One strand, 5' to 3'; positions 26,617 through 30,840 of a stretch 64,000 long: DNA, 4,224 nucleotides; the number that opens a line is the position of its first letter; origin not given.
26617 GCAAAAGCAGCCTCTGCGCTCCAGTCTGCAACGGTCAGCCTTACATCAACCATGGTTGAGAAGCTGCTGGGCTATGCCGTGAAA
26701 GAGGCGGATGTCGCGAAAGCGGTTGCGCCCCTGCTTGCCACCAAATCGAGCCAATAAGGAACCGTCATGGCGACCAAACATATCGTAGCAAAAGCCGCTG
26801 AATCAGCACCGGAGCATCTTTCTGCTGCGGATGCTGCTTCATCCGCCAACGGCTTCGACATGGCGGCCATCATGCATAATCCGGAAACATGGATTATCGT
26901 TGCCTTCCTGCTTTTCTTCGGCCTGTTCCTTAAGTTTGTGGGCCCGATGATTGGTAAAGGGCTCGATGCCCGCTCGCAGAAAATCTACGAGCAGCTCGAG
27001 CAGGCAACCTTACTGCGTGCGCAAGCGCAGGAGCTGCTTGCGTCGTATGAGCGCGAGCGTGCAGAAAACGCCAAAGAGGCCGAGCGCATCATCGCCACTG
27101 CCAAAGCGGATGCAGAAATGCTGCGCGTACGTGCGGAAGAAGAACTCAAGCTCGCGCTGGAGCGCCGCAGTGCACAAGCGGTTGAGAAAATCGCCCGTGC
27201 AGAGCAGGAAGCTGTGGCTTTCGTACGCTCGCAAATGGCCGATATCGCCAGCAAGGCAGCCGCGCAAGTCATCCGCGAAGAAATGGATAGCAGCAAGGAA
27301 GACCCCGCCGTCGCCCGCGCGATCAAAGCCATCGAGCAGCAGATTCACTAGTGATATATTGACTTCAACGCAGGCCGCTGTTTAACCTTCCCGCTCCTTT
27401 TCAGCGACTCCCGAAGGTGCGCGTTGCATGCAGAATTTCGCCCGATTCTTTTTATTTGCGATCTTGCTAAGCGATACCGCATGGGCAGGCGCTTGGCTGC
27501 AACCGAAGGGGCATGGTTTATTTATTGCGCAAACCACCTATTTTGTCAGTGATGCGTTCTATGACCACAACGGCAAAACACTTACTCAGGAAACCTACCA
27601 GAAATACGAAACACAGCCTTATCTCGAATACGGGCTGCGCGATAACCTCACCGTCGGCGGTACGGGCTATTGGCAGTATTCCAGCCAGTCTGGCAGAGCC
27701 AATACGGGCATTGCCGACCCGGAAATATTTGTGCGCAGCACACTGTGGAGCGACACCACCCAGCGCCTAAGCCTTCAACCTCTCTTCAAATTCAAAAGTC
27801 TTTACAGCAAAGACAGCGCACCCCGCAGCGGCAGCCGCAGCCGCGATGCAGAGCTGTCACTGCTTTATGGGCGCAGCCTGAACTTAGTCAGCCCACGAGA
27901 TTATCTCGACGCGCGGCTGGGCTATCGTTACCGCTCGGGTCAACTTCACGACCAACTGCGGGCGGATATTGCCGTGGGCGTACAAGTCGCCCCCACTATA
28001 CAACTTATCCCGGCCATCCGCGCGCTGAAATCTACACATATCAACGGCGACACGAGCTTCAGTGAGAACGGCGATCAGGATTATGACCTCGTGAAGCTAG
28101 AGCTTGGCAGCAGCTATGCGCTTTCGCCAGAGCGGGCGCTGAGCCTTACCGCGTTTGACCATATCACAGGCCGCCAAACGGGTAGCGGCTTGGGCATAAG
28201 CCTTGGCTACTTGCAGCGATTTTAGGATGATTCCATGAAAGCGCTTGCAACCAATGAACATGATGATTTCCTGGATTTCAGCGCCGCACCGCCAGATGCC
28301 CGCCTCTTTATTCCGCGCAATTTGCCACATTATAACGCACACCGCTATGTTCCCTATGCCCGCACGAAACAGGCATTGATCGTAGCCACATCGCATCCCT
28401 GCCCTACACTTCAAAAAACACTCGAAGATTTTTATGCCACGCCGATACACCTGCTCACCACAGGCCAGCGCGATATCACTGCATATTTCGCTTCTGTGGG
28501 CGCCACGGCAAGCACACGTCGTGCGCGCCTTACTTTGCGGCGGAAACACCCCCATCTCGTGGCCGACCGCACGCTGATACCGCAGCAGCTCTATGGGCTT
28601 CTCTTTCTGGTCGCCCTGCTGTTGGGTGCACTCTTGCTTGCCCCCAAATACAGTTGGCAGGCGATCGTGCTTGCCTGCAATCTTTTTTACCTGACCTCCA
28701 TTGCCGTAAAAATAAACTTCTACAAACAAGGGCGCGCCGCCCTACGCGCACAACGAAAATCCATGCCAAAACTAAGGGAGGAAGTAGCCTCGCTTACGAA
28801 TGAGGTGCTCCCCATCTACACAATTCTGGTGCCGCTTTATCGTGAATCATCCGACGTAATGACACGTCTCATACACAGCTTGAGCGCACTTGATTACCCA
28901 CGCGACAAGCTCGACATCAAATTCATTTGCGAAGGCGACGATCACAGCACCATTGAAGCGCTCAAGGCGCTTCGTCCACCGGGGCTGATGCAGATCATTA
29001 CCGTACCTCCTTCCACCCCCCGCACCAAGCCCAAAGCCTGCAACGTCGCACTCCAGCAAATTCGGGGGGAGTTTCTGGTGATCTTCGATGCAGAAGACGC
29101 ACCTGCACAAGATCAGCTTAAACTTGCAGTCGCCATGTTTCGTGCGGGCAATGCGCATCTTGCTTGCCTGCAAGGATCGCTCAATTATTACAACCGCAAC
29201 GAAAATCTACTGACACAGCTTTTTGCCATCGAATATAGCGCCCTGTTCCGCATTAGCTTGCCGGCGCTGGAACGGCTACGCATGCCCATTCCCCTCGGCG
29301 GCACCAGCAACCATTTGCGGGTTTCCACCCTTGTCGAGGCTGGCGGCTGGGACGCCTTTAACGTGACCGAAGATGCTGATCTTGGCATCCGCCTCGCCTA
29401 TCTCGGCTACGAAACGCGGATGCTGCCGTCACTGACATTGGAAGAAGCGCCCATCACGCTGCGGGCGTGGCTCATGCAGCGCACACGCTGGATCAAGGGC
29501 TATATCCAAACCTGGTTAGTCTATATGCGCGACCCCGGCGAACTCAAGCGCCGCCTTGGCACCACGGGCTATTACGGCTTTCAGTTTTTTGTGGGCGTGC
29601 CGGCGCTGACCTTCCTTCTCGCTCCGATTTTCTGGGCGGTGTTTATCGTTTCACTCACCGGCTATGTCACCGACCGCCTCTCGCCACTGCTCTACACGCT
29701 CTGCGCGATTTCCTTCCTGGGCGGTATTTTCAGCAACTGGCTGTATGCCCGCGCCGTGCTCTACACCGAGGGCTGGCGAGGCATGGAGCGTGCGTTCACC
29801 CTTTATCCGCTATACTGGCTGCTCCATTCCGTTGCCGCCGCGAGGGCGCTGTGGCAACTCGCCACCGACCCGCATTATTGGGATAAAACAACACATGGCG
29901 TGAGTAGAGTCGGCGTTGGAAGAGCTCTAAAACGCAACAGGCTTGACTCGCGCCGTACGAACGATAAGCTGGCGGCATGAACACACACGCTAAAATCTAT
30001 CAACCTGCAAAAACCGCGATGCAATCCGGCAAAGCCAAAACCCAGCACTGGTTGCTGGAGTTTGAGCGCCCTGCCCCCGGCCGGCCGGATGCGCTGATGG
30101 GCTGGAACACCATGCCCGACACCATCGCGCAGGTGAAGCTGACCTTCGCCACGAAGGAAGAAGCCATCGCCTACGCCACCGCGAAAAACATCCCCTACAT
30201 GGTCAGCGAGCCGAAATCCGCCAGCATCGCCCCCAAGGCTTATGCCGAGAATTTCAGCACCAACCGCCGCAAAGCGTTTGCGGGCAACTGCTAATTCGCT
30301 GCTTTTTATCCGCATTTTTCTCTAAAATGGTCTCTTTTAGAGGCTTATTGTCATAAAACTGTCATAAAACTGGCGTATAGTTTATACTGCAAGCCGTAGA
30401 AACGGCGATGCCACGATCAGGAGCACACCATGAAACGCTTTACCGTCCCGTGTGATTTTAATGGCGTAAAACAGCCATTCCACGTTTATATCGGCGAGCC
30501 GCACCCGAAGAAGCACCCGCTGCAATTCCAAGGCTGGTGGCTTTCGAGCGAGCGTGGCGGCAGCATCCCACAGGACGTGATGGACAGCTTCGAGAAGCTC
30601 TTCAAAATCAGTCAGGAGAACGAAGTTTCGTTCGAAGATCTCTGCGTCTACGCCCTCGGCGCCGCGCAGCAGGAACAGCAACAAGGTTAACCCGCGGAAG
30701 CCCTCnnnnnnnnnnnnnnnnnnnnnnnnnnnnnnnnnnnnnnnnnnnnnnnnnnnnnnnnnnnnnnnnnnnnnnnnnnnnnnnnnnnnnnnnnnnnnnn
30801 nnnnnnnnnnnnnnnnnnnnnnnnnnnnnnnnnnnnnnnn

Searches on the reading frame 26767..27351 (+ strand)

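Call 13: search_protein_families(library=pfam, proteins=[window:26767-27351:+], max_evalue=0.0001)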
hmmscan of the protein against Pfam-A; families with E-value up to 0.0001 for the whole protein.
window:26767-27351:+ (194 aa): 2 families
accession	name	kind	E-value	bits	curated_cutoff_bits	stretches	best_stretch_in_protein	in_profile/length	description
PF00430.23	ATP-synt_B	-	2.7e-21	76.5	28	1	42-169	4-131/132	ATP synthase B/B' CF(0)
PF05405.19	Mt_ATP-synt_B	-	2.7e-12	47.1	21.7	1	38-188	14-161/163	Mitochondrial ATP synthase B chain precursor (ATP-synt_B)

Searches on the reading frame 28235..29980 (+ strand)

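Call 13: search_protein_families(library=pfam, proteins=[window:28235-29980:+], max_evalue=0.0001)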
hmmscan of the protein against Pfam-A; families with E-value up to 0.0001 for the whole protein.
window:28235-29980:+ (581 aa): 4 families
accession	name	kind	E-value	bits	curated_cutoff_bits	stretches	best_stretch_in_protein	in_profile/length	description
PF13632.12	Glyco_trans_2_3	-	1.7e-22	80.6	27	1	282-497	3-195/198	Glycosyl transferase family group 2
PF13641.12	Glyco_tranf_2_3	-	6.6e-21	75.8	27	1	195-422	3-230/230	Glycosyltransferase like family 2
PF00535.33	Glycos_transf_2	-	4.9e-09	36.8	23.3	1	196-335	1-134/168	Glycosyl transferase family 2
PF13506.12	Glyco_transf_21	-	1.8e-05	24.7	21.7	1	255-420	6-173/174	Glycosyl transferase family 21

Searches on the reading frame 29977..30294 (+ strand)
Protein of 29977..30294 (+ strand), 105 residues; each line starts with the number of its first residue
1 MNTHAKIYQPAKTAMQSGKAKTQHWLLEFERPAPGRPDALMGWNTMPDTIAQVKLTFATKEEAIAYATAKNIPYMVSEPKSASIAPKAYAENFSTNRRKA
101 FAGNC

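Call 13: search_protein_families(library=pfam, proteins=[window:29977-30294:+], max_evalue=0.0001)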
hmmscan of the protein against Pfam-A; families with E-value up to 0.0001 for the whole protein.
window:29977-30294:+ (105 aa): 1 family
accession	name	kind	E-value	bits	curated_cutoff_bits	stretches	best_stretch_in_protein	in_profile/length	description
PF04800.17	NDUS4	-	3.4e-33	114.2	31.9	1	5-98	2-95/96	NADH dehydrogenase ubiquinone Fe-S protein 4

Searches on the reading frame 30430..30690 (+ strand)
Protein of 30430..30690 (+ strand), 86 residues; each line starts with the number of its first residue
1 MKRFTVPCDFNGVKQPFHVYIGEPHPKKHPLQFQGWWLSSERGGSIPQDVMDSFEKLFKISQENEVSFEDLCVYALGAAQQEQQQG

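Call 8: search_protein_families(library=pfam, proteins=[window:30430-30690:+], max_evalue=0.01)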
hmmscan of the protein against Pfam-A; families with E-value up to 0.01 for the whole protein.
window:30430-30690:+ (86 aa): 1 family
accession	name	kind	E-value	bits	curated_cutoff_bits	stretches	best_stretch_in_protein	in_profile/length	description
PF11020.14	DUF2610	-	1.2e-37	128.1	21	1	1-81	1-81/81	Domain of unknown function (DUF2610)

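Call 19: find_related_loci(query=window:30430-30690:+, collection=genome_contigs, flank=10000)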
Query window:30430-30690:+ (86 aa) in genome_contigs; peptide patterns used: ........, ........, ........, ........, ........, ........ (x = any residue, [..] = any of these).
420 stretches matched a pattern; 86 encode a relative of the query (tblastn E <= 1e-3); the best 80 are kept; 80 distinct loci.
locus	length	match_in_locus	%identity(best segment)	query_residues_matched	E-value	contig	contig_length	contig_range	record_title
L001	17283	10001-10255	98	1-85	2e-54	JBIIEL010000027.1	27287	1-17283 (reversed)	MAG: Rickettsiales bacterium isolate ME2000-09-26pf_3300044610_group1_bin83 Rohwer_bin1996_scaffold_876_c1, whole genome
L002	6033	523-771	98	1-83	2e-53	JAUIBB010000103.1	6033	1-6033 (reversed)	MAG: Alphaproteobacteria bacterium isolate 6_bin.22 NODE_13361_length_6033_cov_0.862005, whole genome shotgun sequence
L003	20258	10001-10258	93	1-86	2e-53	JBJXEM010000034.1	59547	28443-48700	MAG: Rickettsiales bacterium isolate P.bin.123 k127_2510328, whole genome shotgun sequence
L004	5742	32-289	94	1-86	6e-53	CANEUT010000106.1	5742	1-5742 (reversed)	MAG: Rickettsiales bacterium isolate CE-Jul18-75 genome assembly, contig: CE-Jul18-75.fna-C106, whole genome shotgun seq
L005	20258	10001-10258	93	1-86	1e-52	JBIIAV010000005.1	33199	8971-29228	MAG: Rickettsiales bacterium isolate ME2000-06-06pf_3300042549_group1_bin80 Rohwer_bin1995_scaffold_593_c1, whole genome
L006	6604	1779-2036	86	1-86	5e-52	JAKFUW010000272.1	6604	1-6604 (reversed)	MAG: Alphaproteobacteria bacterium isolate D1_Bin_43 D1_0006479, whole genome shotgun sequence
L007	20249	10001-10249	95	1-83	4e-52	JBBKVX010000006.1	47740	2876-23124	MAG: Rickettsiales bacterium isolate metabat_bins.345 k119_3034419, whole genome shotgun sequence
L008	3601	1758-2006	94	1-83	5e-52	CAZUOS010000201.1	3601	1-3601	MAG TPA_asm: uncultured Azospirillum sp. isolate SRP135725_co3_511 genome assembly, contig: NODE_43575_length_3601_cov_7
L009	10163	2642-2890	94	1-83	1e-51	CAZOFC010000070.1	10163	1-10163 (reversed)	MAG TPA_asm: uncultured Azospirillum sp. isolate SRP287051_co1_187 genome assembly, contig: NODE_8537_length_10163_cov_6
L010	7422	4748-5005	91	1-86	2e-51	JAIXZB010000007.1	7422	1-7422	MAG: Rickettsiales bacterium isolate D8_MAG_00035 pond_D8_MAG_00035_000000000203, whole genome shotgun sequence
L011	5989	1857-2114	91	1-86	3e-51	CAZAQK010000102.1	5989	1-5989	MAG TPA_asm: uncultured Rickettsiales bacterium isolate SRP199154_co2_87 genome assembly, contig: NODE_10424_length_5989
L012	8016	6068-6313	95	1-82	7e-51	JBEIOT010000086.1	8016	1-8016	MAG: Azospirillum sp. isolate Sample-106-S6-bin-20 Sample_106_S6-bin_20-k141_633976, whole genome shotgun sequence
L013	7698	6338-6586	94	1-83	4e-51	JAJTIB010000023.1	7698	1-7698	MAG: Rickettsiales bacterium isolate CoA8_M105.1 k141_1095512, whole genome shotgun sequence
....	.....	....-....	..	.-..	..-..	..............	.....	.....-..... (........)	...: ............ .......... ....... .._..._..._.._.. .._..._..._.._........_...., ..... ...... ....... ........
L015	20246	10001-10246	91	1-82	8e-51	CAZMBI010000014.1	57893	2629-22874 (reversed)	MAG TPA_asm: uncultured Azospirillaceae bacterium isolate SRP141376_co5_81 genome assembly, contig: NODE_1154_length_578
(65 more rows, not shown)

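Call 38: search_solved_structures(query=window:30430-30690:+, max_evalue=1)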
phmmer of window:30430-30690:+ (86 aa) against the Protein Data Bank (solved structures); distinct sequences matched with E-value up to 1: 0.

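Call 41: find_homologous_proteins(query=window:30430-30690:+, max_evalue=0.001)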
Query window:30430-30690:+ (86 aa): 337 proteins with E <= 0.001 among 338 candidates; the best 120 are listed.
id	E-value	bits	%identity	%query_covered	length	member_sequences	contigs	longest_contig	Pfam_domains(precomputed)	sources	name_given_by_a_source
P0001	5.9e-51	188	95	100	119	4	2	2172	PF11020.16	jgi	-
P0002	4.3e-50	185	95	98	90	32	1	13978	PF11020.16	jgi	-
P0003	3.4e-49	183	94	97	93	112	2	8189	PF11020.16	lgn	-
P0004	7.6e-49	181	91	100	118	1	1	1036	PF11020.16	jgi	jgi:hypothetical protein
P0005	1.4e-48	181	94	97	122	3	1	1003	PF11020.16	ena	-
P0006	1.8e-48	180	92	90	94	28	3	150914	PF11020.16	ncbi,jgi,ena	jgi:hypothetical protein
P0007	2.7e-48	180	94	98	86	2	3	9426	PF11020.16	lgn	-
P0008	1.5e-47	177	94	95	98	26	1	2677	PF11020.16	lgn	-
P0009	1.5e-47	177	92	90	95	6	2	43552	PF11020.16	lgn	-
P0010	2.5e-47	177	93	95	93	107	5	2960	PF11020.16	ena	-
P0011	2.7e-47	177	90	97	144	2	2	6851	PF11020.16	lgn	-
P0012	2.8e-47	176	93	97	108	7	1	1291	PF11020.16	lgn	-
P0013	4.2e-47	176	89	99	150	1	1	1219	PF11020.16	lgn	-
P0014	7.8e-47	175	89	98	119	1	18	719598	PF11020.16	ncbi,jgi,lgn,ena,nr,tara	ncbi:MAG: hypothetical protein CMM93_03765 [Rickettsiales bacterium]|nr:hypothetical protein [Ricket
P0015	1.5e-46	174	94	91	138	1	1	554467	PF11020.16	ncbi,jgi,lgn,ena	-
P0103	2.5e-33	132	64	100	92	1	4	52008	PF11020.16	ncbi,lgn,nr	ncbi:MAG: DUF2610 domain-containing protein [Methylobacter sp.]|nr:DUF2610 domain-containing protein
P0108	1.0e-32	130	64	100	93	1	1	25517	PF11020.16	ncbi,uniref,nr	ncbi:DUF2610 domain-containing protein [Spirulina sp. 06S082]|uniref:DUF2610 domain-containing prote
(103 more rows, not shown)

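Call 56: find_encoding_contigs(protein=P0103, flank=8000, max_places=3)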
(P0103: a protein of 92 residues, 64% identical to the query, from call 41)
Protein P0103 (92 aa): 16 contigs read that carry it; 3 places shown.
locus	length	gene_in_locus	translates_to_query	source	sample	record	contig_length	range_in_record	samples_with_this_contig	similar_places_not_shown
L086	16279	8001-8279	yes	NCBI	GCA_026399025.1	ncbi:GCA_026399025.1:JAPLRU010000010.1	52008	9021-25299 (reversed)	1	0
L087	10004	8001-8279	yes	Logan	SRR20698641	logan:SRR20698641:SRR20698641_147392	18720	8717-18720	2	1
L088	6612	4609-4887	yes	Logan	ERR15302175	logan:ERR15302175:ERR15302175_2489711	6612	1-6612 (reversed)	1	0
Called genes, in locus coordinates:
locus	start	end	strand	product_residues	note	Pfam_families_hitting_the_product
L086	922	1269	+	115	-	-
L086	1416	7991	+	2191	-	PF05729:NACHT (faint)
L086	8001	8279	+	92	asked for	PF11020:DUF2610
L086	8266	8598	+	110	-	-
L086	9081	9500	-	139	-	PF01850:PIN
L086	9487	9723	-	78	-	PF22513:FitA-like_RHH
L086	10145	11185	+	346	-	PF00589:Phage_integrase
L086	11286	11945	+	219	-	-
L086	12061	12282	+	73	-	-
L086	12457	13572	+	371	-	PF00589:Phage_integrase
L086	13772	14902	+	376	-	PF06114:Peptidase_M78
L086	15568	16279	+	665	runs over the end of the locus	PF12161:HsdM_N, PF02384:N6_Mtase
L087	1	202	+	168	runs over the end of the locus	PF02582:DUF155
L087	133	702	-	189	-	-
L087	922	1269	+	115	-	-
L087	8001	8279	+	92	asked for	PF11020:DUF2610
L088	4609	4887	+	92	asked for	PF11020:DUF2610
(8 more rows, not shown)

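Call 57: find_encoding_contigs(protein=P0108, flank=8000, max_places=2)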
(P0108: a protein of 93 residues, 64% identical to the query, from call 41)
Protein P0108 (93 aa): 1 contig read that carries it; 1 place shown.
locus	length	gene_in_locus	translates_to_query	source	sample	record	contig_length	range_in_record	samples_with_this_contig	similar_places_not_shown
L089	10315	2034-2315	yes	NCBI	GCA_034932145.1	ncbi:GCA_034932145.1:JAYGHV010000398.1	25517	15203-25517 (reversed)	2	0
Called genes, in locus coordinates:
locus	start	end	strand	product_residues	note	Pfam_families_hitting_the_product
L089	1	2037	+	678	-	?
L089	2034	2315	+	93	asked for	PF11020:DUF2610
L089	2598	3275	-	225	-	-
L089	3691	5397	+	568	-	PF13576:Pentapeptide_3 (faint), PF00805:Pentapeptide, PF13599:Pentapeptide_4 (weak), PF00805:Pentapeptide (weak), PF13599:Pentapeptide_4, PF00805:Pentapeptide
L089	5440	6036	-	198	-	PF01223:Endonuclease_NS (weak)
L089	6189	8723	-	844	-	PF01223:Endonuclease_NS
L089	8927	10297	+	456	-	-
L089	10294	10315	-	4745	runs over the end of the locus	PF00801:PKD (faint), PF04151:PPC (weak), PF24908:Ig_SIBA-E_2nd (faint), PF17803:Cadherin_4 (faint), PF17963:Big_9 (weak), PF05345:He_PIG, PF05345:He_PIG, PF01223:Endonuclease_NS, +4 more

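Call 70: predict_structure(alignment_id=A1)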
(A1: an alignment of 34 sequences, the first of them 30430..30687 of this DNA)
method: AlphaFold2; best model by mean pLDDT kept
length: 86 residues; sequences in the alignment: 34
mean_pLDDT: 87.6   pTM: 0.73
mean pLDDT of the five models: 87.6, 83.4, 66.4, 65.0, 54.3
residues with pLDDT >= 90: 45; 70-90: 37; 50-70: 3; < 50: 1
segments of 3 or more residues with pLDDT < 50: none
pLDDT, mean of each block of 10 residues (from residue 1): 89 90 86 91 91 93 92 84 63
secondary structure, 60 per line:
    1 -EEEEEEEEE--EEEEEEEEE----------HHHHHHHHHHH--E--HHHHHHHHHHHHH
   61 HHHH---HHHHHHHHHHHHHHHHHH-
elements in order: E2-10 E13-21 H32-42 H48-64 H68-85

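Call 72: fold_search(model_id=the predicted structure, library=pdb)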
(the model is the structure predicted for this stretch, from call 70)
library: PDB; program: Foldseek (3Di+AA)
matches with E <= 10: 49; with E <= 0.001: 0
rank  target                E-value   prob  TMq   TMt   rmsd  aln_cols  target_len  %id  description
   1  8iy5_R                1.6e+00  0.07  0.20  0.06   8.4        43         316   23  ETB-Gi complex bound to endothelin-1 (released 2023-08-16)
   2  9mpr_I                2.1e+00  0.08  0.27  0.34  12.5        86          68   10  Cryo-EM structure of three VCPIP1 VCPIDs bound to VCP (released 2025-10-15)
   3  2l7z_MODEL_1_A        2.2e+00  0.10  0.29  0.34  15.7        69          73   13  NMR Structure of A13 homedomain (released 2011-11-09)
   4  1mnm_C                2.2e+00  0.08  0.31  0.34  16.5        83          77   11  YEAST MATALPHA2/MCM1/DNA TERNARY TRANSCRIPTION COMPLEX CRYSTAL STRUCTURE (released 1998-03-18)
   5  9kdf_R                2.2e+00  0.04  0.23  0.03  19.3        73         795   18  CryoEM structure of Calcineurin-fusion Human endothelin receptor type-B in complex with RES-701-3 (released 2025-05-07)
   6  6igl_A                2.9e+00  0.05  0.20  0.05   8.4        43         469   23  Crystal Structure of human ETB receptor in complex with IRL1620 (released 2018-11-21)
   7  8xvh_R                3.1e+00  0.05  0.20  0.07   8.4        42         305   24  Cryo-EM structure of ETBR bound with Endothelin1 (released 2024-08-28)
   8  8hbd_R                3.3e+00  0.02  0.15  0.05   9.1        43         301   26  Cryo-EM structure of IRL1620-bound ETBR-Gi complex (released 2023-03-22)
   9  9mpv_H                3.7e+00  0.06  0.26  0.33  12.5        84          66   11  Cryo-EM structure of three VCPIP1 VCPIDs bound to VCP (released 2025-10-15)
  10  5x93                  3.7e+00  0.05  0.20  0.05   8.1        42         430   24  Human endothelin receptor type-B in complex with antagonist K-8794 (released 2017-08-16)
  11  5e06                  4.2e+00  0.05  0.19  0.07   4.3        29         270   28  Structure of Sin Nombre virus nucleoprotein in long-axis crystal form (released 2015-12-02)
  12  8zrt_R                4.2e+00  0.04  0.20  0.07   8.8        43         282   23  Cryo-EM structure focused on the receptor of the ET-1 bound ETBR-DNGI complex (released 2024-10-02)
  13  5xpr                  4.2e+00  0.01  0.15  0.04   9.0        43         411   26  Human endothelin receptor type-B in complex with antagonist bosentan (released 2017-08-16)
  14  9e6q_AR               4.5e+00  0.09  0.33  0.36   3.8        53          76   19  Cryo-EM structure of the Pyrobaculum calidifontis 50S ribosomal subunit in complex with Dri (released 2024-11-20)
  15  8xve_R                4.5e+00  0.01  0.15  0.06   8.6        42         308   26  Cryo-EM structure of ETBR bound with BQ3020 (released 2024-08-28)
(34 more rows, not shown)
